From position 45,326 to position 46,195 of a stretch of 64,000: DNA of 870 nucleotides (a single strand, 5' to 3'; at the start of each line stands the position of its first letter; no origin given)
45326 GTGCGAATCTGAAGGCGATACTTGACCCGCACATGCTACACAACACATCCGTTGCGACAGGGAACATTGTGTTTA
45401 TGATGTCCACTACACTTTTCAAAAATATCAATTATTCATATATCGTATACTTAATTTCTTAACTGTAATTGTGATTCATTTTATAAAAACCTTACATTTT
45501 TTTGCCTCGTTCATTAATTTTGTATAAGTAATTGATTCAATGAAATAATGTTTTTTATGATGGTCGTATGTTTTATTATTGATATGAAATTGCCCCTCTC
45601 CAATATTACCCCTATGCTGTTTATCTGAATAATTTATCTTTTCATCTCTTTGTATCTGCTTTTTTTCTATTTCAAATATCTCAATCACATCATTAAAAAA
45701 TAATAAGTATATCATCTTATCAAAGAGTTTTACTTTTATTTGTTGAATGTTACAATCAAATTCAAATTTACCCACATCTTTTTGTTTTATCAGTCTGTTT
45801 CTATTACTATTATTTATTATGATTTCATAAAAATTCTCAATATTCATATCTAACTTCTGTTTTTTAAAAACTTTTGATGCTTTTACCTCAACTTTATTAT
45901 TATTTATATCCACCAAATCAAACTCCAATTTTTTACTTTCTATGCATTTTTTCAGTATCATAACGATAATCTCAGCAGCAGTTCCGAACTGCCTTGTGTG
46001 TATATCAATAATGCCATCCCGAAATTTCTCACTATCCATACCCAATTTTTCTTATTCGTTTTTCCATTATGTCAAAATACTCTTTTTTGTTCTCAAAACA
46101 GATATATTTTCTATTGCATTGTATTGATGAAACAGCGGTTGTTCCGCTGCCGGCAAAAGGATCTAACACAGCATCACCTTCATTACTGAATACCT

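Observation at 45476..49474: Two further RM systems back-to-back, including a DpnII/Dam-type GATC system with an unusually long MTase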

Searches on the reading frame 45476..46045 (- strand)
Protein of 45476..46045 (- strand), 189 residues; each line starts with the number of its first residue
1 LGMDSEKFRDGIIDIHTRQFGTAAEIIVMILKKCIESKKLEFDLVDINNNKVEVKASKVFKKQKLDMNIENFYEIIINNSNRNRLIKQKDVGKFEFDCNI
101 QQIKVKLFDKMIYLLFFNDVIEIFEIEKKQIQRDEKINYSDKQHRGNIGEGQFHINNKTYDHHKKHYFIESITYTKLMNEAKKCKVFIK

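Call 3: search_protein_families(library=pfam, proteins=[window:45476-46045:-], max_evalue=0.1)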
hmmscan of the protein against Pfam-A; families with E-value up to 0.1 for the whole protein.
window:45476-46045:- (189 aa): 0 families

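Call 4: search_protein_families(library=ncbifam, proteins=[window:45476-46045:-], max_evalue=0.1)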
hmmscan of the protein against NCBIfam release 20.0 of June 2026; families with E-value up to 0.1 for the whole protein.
window:45476-46045:- (189 aa): 0 families

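Call 13: search_solved_structures(query=window:45476-46045:-, max_evalue=10, show_alignments=1)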
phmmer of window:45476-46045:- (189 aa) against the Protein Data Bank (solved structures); distinct sequences matched with E-value up to 10: 0.

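Call 17: find_homologous_proteins(query=window:45476-46045:-, max_evalue=0.001)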
Query window:45476-46045:- (189 aa): 290 proteins with E <= 0.001 among 361 candidates; the best 120 are listed.
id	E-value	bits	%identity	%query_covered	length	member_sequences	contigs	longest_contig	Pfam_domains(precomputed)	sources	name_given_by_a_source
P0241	5.6e-114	396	100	99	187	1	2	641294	-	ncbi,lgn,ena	-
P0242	1.5e-100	352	86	98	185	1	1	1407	-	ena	-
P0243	3.8e-95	335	83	97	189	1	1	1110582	-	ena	-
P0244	1.7e-86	307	77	96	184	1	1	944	-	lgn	-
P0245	1.0e-80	288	73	96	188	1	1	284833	-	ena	-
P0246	3.9e-77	276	70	96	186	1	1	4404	-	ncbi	-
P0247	4.2e-77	276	67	96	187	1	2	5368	-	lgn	-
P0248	1.5e-76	274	70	97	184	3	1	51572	-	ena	-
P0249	6.9e-76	272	69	96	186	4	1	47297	-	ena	-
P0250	8.6e-75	268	70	94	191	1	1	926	-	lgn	-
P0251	1.0e-74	268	69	95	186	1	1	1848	-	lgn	-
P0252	2.1e-74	267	67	95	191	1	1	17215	-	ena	-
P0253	3.0e-74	267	67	96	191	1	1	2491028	-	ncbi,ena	-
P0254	1.8e-72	261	68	94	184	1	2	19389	-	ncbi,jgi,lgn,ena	-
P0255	7.7e-69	249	75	86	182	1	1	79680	-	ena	-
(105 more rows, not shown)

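Call 21: find_encoding_contigs(protein=P0253, flank=5000, max_places=3)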
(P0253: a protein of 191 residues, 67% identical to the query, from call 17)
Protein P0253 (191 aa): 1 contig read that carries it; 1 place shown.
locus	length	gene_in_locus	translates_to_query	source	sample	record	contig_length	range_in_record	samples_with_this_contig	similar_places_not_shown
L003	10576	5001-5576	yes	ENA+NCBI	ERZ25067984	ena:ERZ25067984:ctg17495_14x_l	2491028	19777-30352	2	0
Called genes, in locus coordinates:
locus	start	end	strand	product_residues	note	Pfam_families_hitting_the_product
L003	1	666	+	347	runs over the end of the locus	PF06804:BamC_C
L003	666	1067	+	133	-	-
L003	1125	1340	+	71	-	-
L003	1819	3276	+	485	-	PF00330:Aconitase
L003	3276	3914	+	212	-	PF00694:Aconitase_C, PF27512:LeuD, PF27434:LeuD_C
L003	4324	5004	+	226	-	PF01555:N6_N4_Mtase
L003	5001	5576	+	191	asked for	-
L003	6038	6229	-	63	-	-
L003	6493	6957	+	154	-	PF02381:MraZ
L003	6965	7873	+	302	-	PF01795:Methyltransf_5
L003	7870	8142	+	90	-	PF04999:FtsL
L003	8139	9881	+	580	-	PF03717:PBP_dimer, PF00905:Transpeptidase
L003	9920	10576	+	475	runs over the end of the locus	PF08245:Mur_ligase_M, PF02875:Mur_ligase_C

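Call 29: search_protein_families(library=padloc, proteins=[window:45476-46045:-], max_evalue=0.1)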
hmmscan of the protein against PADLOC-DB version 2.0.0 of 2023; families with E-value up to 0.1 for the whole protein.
window:45476-46045:- (189 aa): 0 families

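Call 30: search_protein_families(library=phrogs, proteins=[window:45476-46045:-], max_evalue=0.01)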
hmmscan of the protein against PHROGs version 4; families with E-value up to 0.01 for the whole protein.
window:45476-46045:- (189 aa): 0 families

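Call 32: predict_structure(alignment_id=A2)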
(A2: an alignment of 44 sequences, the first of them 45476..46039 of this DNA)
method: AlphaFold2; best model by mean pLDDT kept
length: 187 residues; sequences in the alignment: 44
mean_pLDDT: 93.4   pTM: 0.89
mean pLDDT of the five models: 93.4, 92.6, 92.5, 92.0, 91.2
residues with pLDDT >= 90: 150; 70-90: 33; 50-70: 4; < 50: 0
segments of 3 or more residues with pLDDT < 50: none
pLDDT, mean of each block of 10 residues (from residue 1): 92 94 97 93 97 97 86 83 96 96 97 98 97 95 81 98 98 97 77
secondary structure, 60 per line:
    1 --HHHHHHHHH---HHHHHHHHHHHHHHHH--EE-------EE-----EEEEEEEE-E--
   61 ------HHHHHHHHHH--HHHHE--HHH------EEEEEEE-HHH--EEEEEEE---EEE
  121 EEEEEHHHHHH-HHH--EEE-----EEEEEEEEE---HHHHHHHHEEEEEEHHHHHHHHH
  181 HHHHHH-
elements in order: H3-11 H15-30 E49-56 H67-76 H79-82 E95-101 E108-114 E118-125 H126-131 E138-140 E146-154 H158-165 E166-171 H172-186
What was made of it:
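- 45476..46045 (-): Cassette 3 candidate restriction endonuclease. It is 187 aa from the ATG at 46039, or 189 aa from the TTG at 46045. It belongs to an uncharacterised PD-(D/E)XK family. The AF2 model has pLDDT 93.4 (call 32).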

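Call 37: fold_search(model_id=the predicted structure, library=pdb)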
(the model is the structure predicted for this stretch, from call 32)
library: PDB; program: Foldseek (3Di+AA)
matches with E <= 10: 387; with E <= 0.001: 3
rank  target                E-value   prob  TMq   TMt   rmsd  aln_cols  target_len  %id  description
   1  8q5n_A                3.5e-04  1.00  0.46  0.54   6.0       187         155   13  Apo form of restriction endonuclease NhoI. (released 2024-07-17)
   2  8q5n_B                3.7e-04  1.00  0.46  0.55   5.9       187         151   12  Apo form of restriction endonuclease NhoI. (released 2024-07-17)
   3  8rpx_C                9.6e-04  1.00  0.47  0.55   5.9       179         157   13  NhoI restriction endonuclease in complex with quadruply methylated DNA target (released 2024-07-17)
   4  8rpx_A                1.1e-03  1.00  0.46  0.54   5.7       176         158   14  NhoI restriction endonuclease in complex with quadruply methylated DNA target (released 2024-07-17)
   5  8rpx_D                1.4e-03  1.00  0.46  0.51   6.0       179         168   14  NhoI restriction endonuclease in complex with quadruply methylated DNA target (released 2024-07-17)
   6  8q5o_A                1.8e-03  1.00  0.41  0.50   9.1       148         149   15  N-terminal domain of restriction endonuclease Eco15I with tetra-methylated target DNA. (released 2024-07-17)
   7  8rpx_B                2.3e-03  1.00  0.47  0.55   5.7       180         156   13  NhoI restriction endonuclease in complex with quadruply methylated DNA target (released 2024-07-17)
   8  8q5m_C                2.5e-03  1.00  0.33  0.41  11.1       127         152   19  N-terminal domain of restriction endonuclease Eco15I in the absence of DNA. (released 2024-07-17)
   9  3ksk_A                2.6e-03  0.96  0.36  0.24  11.3       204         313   12  Crystal Structure of single chain PvuII (released 2010-04-14)
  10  8q5o_B                4.3e-03  1.00  0.42  0.50   4.9       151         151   14  N-terminal domain of restriction endonuclease Eco15I with tetra-methylated target DNA. (released 2024-07-17)
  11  1f0o_A                4.9e-03  0.84  0.28  0.33  13.8       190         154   13  PVUII ENDONUCLEASE/COGNATE DNA COMPLEX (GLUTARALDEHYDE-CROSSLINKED CRYSTAL) AT PH 7.5 WITH TWO CALCIUM IONS AT EACH AC (released 2000-11-06)
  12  8q5m_B                6.7e-03  1.00  0.31  0.43   9.2       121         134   16  N-terminal domain of restriction endonuclease Eco15I in the absence of DNA. (released 2024-07-17)
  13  1ni0_A                6.7e-03  0.92  0.28  0.32  11.7       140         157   11  Structure of the Y94F mutant of the restriction endonuclease PvuII (released 2003-02-04)
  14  8q5m_A                7.6e-03  1.00  0.33  0.41   6.0       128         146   18  N-terminal domain of restriction endonuclease Eco15I in the absence of DNA. (released 2024-07-17)
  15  1pvu_A                1.0e-02  0.85  0.30  0.36  12.5       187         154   11  THE CRYSTAL STRUCTURE OF PVUII ENDONUCLEASE REVEALS EXTENSIVE STRUCTURAL HOMOLOGIES TO ECORV (released 1995-03-31)
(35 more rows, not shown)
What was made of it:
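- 45476..46045 (-): The top PDB fold hits are NhoI, the Eco15I N-terminal domain and PvuII (call 37).
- Closest known: PvuII endonuclease and the BisI-family enzymes NhoI and Eco15I. Same: The 187-aa protein's predicted fold matches these best (call 37).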

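Call 38: find_encoding_contigs(protein=P0241, flank=10000, max_places=4)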
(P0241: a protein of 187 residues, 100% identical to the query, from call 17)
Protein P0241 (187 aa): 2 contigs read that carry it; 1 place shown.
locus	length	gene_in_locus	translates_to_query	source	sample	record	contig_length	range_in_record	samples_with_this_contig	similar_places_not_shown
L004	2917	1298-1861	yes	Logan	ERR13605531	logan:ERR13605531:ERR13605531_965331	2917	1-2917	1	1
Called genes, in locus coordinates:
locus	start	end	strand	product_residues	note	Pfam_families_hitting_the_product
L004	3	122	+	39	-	?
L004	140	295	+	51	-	-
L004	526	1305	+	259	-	PF01555:N6_N4_Mtase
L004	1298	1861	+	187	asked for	-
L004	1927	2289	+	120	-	-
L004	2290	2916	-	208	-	?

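Call 45: find_related_loci(query=A2, collection=metagenome_contigs, flank=10000)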
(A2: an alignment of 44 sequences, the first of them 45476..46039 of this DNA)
Query A2 (187 aa) in metagenome_contigs; peptide patterns used: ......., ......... (x = any residue, [..] = any of these).
600 stretches matched a pattern (row limit reached: there are more); 444 encode a relative of the query (tblastn E <= 1e-3); the best 80 are kept; 80 distinct loci.
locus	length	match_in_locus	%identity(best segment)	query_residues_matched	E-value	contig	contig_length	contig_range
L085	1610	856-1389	68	6-183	1e-81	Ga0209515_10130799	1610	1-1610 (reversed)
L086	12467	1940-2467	51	1-175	2e-58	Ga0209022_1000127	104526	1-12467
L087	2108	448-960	43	8-177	3e-44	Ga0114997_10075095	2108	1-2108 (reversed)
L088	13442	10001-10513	42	8-177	4e-42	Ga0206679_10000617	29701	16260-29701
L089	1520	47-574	43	1-177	3e-43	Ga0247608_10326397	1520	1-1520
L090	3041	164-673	47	5-175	5e-42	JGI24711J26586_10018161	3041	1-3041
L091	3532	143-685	43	1-177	9e-42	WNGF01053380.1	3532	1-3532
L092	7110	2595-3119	44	1-176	1e-41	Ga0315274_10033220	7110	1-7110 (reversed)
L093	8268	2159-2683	41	1-176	5e-41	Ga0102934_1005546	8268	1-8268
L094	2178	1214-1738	44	1-176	3e-41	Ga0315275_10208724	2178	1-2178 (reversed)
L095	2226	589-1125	42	1-175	4e-41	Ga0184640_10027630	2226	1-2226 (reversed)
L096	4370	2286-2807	41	4-176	8e-41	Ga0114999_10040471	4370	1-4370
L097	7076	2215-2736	45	1-177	7e-41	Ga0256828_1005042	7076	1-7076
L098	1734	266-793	42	1-177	6e-41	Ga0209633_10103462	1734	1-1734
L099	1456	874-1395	41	4-176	2e-41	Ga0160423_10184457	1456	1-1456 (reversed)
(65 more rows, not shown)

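Call 48: search_protein_families(library=pfam, alignment_id=A2, max_evalue=0.05)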
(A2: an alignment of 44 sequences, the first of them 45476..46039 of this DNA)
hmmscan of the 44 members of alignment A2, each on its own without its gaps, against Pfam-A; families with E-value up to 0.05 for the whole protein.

A. member 1, window:45476-46039:- (187 aa): 0 families

B. families by the number of members that match (of 44 scanned): 12 families
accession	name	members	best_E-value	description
PF22522.2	DUF6998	6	0.0061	Family of unknown function (DUF6998)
PF19164.5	DUF5846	2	0.0011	Family of unknown function (DUF5846)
PF03345.20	OST48_N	1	0.00015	OST48, N-terminal domain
PF14138.11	COX16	1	0.00047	Cytochrome c oxidase assembly protein COX16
PF05472.16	Ter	1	0.0023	DNA replication terminus site-binding protein (Ter protein)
PF19048.6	SidE_mART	1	0.011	SidE mono-ADP-ribosyltransferase domain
PF05848.17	CtsR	1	0.015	CtsR N-terminal HTH domain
PF14568.11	SUKH_6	1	0.023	SMI1-KNR4 cell-wall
PF02459.20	Adeno_terminal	1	0.024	Adenoviral DNA terminal protein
PF19821.5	Phage_capsid_2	1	0.03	Phage capsid protein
PF16829.10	ATR13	1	0.041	Avirulence protein ATR13, RxLR effector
PF16394.10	DUF5003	1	0.048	Domain of unknown function (DUF5003)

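Call 57: search_dna_similar(query=window:45476-46039:-, collection=phages, mode=protein, max_evalue=0.001, max_rows=15)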
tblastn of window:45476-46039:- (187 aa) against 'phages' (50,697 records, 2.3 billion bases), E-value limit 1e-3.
No match.

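Call 62: fold_search(model_id=the predicted structure, library=viral)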
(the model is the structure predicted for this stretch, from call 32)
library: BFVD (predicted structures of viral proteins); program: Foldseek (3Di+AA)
matches with E <= 10: 395; with E <= 0.001: 9
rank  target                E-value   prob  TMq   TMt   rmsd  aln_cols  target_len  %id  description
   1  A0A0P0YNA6            1.8e-05  1.00  0.56  0.55   6.9       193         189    9  (no name in the UniProt tables at hand)
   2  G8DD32                2.6e-05  1.00  0.52  0.45   6.7       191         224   14  (no name in the UniProt tables at hand)
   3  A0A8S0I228            6.0e-05  1.00  0.46  0.40   8.0       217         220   13  (no name in the UniProt tables at hand)
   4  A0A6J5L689            1.4e-04  1.00  0.52  0.35  14.7       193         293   12  Uncharacterized protein [uncultured Caudovirales phage]
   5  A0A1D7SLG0            2.5e-04  1.00  0.48  0.54   6.5       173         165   16  Uncharacterized protein [Cyanophage S-RIM14]
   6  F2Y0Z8                2.9e-04  1.00  0.47  0.31   8.3       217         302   11  (no name in the UniProt tables at hand)
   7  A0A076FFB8            4.5e-04  1.00  0.50  0.22   6.6       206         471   13  Uncharacterized protein [Aureococcus anophagefferens virus]
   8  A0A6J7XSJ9            5.1e-04  1.00  0.37  0.42   9.2       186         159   12  Restriction endonuclease [uncultured Caudovirales phage]
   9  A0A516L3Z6            5.4e-04  1.00  0.40  0.40  11.4       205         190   15  (no name in the UniProt tables at hand)
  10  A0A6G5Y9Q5            1.4e-03  1.00  0.45  0.51   6.4       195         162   10  (no name in the UniProt tables at hand)
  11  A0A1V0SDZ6            2.2e-03  1.00  0.47  0.40   5.7       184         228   11  Uncharacterized protein [Indivirus ILV1]
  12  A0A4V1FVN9            3.6e-03  0.89  0.32  0.39   7.8       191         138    9  (no name in the UniProt tables at hand)
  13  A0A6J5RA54            5.5e-03  0.91  0.36  0.41  11.0       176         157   12  Protein NO VEIN C-terminal domain-containing protein [uncultured Caudovirales phage]
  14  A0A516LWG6            5.9e-03  0.99  0.37  0.50   7.0       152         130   10  (no name in the UniProt tables at hand)
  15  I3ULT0                7.6e-03  0.99  0.45  0.53   6.2       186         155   12  (no name in the UniProt tables at hand)
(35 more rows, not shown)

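Call 66: search_solved_structures(query=A2, max_evalue=10, show_alignments=2)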
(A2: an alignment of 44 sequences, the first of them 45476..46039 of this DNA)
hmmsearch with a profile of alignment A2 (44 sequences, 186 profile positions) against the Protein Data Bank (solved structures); distinct sequences matched with E-value up to 10: 2.
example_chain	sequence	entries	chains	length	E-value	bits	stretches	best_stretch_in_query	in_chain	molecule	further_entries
9okb_L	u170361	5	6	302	0.58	13.1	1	87-119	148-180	Centromere protein L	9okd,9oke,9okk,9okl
3iwt_A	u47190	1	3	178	1.7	11.6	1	57-131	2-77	178aa long hypothetical molybdenum cofactor biosynthesis protein B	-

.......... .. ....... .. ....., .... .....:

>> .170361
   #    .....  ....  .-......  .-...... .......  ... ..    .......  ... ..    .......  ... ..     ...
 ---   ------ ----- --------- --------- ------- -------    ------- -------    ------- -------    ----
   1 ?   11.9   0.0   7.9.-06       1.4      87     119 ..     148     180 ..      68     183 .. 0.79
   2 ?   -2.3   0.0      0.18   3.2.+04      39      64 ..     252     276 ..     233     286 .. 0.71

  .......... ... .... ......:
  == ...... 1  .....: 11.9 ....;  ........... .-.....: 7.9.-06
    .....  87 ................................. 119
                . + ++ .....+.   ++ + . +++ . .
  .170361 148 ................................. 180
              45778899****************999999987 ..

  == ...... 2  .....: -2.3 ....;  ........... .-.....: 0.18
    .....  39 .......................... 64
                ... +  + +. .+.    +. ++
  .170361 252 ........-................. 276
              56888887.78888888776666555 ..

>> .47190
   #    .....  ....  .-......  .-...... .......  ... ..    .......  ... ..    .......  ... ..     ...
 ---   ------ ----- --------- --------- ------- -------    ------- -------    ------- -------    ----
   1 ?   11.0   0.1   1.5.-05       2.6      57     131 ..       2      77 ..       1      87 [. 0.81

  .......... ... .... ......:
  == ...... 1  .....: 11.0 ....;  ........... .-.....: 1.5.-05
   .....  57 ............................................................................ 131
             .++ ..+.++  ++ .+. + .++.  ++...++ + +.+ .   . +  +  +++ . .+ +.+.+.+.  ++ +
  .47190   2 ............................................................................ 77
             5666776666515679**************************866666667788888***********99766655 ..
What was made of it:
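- On PvuII / BisI endonuclease families (187-aa protein): The profile search of the PDB finds nothing (call 66).
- Closest known: PvuII endonuclease and the BisI-family enzymes NhoI and Eco15I. Different: There is no sequence-level relationship, even with a family profile (calls 13, 66).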
